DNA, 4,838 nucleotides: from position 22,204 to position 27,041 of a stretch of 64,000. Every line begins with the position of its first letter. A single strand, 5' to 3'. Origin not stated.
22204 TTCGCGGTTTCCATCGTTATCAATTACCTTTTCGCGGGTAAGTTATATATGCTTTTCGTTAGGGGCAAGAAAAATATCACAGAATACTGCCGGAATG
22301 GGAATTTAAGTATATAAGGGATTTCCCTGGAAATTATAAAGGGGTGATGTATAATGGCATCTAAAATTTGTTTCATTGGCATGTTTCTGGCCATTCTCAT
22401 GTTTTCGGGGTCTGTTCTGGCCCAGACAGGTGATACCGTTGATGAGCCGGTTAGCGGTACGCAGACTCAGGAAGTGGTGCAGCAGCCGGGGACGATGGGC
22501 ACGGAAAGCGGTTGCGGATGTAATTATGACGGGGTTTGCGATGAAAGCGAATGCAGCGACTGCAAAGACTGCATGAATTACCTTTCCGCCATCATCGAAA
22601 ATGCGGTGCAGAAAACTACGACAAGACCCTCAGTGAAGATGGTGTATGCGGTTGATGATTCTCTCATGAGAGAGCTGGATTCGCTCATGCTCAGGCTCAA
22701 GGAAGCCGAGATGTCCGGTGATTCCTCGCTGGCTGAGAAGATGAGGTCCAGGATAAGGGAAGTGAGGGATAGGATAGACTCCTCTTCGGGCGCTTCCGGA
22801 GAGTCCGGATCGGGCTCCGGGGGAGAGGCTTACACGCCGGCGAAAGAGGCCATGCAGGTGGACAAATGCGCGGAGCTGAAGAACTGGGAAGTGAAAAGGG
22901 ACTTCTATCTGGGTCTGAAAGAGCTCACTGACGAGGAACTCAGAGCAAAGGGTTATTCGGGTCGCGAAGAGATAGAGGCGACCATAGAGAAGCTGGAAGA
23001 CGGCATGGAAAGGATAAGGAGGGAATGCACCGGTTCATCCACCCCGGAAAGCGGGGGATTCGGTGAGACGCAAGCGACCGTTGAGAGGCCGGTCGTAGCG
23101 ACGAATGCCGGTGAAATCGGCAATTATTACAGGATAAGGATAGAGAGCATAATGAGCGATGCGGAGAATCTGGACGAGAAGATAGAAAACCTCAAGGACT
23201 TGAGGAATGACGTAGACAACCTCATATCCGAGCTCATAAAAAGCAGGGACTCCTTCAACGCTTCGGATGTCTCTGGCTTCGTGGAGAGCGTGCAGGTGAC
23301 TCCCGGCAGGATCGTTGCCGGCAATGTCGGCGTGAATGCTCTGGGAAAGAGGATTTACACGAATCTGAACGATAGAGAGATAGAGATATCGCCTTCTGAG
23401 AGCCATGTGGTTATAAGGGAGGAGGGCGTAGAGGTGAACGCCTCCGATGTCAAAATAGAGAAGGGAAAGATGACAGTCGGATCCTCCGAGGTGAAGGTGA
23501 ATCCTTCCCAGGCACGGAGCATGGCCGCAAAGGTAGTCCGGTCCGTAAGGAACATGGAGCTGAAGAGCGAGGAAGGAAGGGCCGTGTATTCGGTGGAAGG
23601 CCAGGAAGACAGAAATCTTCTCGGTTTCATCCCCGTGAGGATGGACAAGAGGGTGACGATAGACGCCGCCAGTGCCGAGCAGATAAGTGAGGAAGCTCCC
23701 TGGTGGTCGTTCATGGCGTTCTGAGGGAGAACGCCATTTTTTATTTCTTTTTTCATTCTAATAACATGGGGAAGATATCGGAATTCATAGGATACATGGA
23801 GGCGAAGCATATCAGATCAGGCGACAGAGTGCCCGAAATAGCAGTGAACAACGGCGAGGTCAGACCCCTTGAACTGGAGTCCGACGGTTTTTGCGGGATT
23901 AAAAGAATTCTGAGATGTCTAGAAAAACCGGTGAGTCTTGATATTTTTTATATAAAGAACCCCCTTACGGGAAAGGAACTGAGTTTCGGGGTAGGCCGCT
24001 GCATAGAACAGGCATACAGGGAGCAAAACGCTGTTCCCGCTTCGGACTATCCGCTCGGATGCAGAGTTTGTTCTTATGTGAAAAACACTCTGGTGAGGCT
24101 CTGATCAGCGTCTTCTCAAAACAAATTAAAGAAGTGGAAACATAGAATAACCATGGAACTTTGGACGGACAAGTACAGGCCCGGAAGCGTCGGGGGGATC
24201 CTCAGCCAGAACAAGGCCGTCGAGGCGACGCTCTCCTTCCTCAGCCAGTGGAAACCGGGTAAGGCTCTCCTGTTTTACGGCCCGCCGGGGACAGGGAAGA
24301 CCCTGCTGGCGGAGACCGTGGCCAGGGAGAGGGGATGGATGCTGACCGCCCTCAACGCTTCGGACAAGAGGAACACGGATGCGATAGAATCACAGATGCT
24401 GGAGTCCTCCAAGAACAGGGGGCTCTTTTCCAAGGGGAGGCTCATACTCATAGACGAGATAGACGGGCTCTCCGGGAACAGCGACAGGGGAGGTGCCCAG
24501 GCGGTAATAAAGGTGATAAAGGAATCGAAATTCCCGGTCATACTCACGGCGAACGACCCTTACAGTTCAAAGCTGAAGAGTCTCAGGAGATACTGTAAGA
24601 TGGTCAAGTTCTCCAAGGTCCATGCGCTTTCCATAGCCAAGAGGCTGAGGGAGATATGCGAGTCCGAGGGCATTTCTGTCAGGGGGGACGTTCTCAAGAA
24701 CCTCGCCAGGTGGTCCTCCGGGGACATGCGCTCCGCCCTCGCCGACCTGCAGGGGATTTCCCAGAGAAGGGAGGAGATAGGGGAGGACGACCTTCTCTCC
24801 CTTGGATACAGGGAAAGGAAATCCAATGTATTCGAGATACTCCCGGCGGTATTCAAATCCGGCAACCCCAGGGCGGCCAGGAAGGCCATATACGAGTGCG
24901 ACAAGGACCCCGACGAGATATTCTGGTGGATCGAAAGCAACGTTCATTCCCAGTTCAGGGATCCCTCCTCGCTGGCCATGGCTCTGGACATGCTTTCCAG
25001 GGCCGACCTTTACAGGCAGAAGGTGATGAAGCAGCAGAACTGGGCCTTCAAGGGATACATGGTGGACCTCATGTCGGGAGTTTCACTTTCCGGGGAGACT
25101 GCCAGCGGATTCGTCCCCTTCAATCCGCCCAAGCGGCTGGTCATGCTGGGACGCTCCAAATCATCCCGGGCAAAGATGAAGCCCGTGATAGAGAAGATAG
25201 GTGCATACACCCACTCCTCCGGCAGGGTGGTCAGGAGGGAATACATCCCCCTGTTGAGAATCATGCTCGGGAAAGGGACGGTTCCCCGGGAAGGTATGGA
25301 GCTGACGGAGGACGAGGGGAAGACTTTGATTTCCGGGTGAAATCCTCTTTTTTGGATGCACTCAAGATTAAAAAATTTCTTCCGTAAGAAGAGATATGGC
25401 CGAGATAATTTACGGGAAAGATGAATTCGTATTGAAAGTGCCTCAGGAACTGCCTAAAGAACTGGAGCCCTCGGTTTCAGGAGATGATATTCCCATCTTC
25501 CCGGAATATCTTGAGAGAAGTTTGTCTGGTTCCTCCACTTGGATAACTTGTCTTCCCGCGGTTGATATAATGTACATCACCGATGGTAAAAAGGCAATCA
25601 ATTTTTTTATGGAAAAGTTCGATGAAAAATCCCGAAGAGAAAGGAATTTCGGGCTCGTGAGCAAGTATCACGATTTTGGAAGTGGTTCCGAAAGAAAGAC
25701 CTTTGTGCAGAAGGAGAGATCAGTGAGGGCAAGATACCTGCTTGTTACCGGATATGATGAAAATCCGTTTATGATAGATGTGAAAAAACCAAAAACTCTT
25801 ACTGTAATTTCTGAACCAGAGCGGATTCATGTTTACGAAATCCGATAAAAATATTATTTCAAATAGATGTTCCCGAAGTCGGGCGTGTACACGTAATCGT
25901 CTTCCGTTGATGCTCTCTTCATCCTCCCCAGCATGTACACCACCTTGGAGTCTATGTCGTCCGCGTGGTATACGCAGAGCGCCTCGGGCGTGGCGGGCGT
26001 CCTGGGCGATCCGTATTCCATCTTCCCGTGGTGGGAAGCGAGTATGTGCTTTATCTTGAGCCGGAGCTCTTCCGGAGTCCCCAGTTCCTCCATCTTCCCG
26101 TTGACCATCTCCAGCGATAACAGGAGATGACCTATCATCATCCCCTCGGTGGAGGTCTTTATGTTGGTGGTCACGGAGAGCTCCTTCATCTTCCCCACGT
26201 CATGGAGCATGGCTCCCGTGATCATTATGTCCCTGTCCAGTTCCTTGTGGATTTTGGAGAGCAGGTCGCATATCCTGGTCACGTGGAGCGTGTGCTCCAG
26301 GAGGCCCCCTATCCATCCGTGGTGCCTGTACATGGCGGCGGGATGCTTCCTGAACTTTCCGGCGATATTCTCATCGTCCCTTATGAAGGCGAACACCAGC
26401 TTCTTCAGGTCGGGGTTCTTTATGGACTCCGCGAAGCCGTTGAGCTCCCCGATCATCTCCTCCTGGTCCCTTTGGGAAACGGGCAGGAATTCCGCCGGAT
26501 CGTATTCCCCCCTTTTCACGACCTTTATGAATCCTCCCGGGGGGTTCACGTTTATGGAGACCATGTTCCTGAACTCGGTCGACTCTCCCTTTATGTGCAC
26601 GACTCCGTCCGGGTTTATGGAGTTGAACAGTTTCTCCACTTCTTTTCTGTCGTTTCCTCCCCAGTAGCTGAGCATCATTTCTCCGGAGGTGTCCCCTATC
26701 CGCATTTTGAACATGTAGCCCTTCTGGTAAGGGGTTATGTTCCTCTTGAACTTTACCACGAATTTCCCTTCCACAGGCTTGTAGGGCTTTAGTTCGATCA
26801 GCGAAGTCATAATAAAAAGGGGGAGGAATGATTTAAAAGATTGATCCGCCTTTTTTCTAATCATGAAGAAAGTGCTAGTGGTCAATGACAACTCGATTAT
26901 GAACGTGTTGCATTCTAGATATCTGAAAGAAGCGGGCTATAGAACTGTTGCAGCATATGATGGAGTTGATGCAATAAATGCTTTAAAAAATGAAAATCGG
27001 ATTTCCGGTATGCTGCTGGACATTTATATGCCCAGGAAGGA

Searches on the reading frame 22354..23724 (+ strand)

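Call 66: search_protein_families(library=pfam, proteins=[window:22354-23724:+], max_evalue=0.001)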
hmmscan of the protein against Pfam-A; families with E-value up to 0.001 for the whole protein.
window:22354-23724:+ (456 aa): 1 family
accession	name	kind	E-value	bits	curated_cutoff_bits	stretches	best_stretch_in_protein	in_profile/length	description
PF20092.4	DUF6483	-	0.00022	22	24.1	1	175-216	76-116/119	Family of unknown function (DUF6483)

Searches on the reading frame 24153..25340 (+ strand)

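Call 42: search_protein_families(library=pfam, proteins=[window:24153-25340:+], max_evalue=0.001)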
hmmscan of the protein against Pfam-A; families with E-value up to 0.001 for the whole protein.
window:24153-25340:+ (395 aa): 7 families
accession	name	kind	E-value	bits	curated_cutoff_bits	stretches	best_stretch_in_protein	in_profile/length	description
PF00004.35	AAA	-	5.5e-14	53.2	21.2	1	39-144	1-119/131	ATPase family associated with various cellular activities (AAA)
PF21960.2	RCF1-5-like_lid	-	6.3e-08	32.9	27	1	163-200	1-39/43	RCF1/5-like, AAA+ ATPase lid domain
PF25361.1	AAA_lid_RFC1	-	5.9e-05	22.9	34.9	1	160-212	3-55/59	RFC1-like, AAA+ ATPase lid domain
PF01695.23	IstB_IS21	-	0.00011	22.2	24.1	1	26-138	85-197/238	IstB-like ATP binding protein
PF13401.12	AAA_22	-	0.00028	21.6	27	0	37-59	6-28/130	AAA domain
PF06068.19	TIP49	-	0.00093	18.9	23.8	0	15-71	25-87/347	TIP49 P-loop domain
PF07728.20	AAA_5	-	0.00094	19.6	22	0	39-104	2-76/139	AAA domain (dynein-related subfamily)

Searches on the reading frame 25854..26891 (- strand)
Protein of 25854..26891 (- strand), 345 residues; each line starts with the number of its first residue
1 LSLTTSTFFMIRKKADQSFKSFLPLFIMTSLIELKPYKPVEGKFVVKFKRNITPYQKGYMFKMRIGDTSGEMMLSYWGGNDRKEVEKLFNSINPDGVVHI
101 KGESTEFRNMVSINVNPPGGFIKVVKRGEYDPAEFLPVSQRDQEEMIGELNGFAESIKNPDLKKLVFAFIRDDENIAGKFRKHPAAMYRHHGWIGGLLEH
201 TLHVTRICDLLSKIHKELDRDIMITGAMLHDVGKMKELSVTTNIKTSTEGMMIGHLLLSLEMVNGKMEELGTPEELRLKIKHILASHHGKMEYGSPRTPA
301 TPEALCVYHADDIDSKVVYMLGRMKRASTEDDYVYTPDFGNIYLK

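Call 42: search_protein_families(library=pfam, proteins=[window:25854-26891:-], max_evalue=0.001)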
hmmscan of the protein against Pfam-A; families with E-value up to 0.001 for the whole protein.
window:25854-26891:- (345 aa): 2 families
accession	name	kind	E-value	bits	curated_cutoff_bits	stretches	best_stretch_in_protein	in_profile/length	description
PF01966.28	HD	-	1.7e-14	54.5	22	1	198-314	2-114/116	HD domain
PF01336.31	tRNA_anti-codon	-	0.00019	21.7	27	0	50-116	11-70/75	OB-fold nucleic acid binding domain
